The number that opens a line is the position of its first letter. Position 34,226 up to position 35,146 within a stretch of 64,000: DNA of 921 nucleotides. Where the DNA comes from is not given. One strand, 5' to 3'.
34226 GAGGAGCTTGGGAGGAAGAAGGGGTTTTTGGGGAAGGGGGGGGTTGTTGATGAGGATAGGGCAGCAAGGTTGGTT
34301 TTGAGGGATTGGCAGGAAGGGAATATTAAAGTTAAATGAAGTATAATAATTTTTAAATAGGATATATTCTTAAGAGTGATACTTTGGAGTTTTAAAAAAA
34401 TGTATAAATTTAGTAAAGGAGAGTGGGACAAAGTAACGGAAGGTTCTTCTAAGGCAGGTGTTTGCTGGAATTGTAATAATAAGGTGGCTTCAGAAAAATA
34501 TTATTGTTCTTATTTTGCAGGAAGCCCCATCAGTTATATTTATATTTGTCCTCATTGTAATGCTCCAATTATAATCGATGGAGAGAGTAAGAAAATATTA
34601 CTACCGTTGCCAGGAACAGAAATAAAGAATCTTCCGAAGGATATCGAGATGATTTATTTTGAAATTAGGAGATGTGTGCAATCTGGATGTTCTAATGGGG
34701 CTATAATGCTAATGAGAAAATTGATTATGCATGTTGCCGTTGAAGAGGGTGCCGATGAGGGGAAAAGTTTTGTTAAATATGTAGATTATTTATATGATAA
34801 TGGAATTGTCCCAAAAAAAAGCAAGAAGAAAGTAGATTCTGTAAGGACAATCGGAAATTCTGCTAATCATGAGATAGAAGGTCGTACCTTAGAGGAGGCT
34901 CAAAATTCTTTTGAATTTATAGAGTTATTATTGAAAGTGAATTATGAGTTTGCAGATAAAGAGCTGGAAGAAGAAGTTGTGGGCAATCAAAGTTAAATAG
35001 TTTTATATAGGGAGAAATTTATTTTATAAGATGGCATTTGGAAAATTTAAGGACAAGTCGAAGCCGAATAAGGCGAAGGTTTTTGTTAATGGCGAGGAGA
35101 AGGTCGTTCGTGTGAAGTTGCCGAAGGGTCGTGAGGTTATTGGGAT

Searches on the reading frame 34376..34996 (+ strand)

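Call 65: search_protein_families(library=pfam, proteins=[window:34376-34996:+], max_evalue=0.00001)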
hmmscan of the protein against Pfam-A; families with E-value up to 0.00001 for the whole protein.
window:34376-34996:+ (206 aa): 1 family
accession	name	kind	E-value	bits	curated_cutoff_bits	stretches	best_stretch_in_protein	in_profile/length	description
PF13643.11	DUF4145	-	2.3e-11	44.1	23.1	1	96-183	2-88/88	Domain of unknown function (DUF4145)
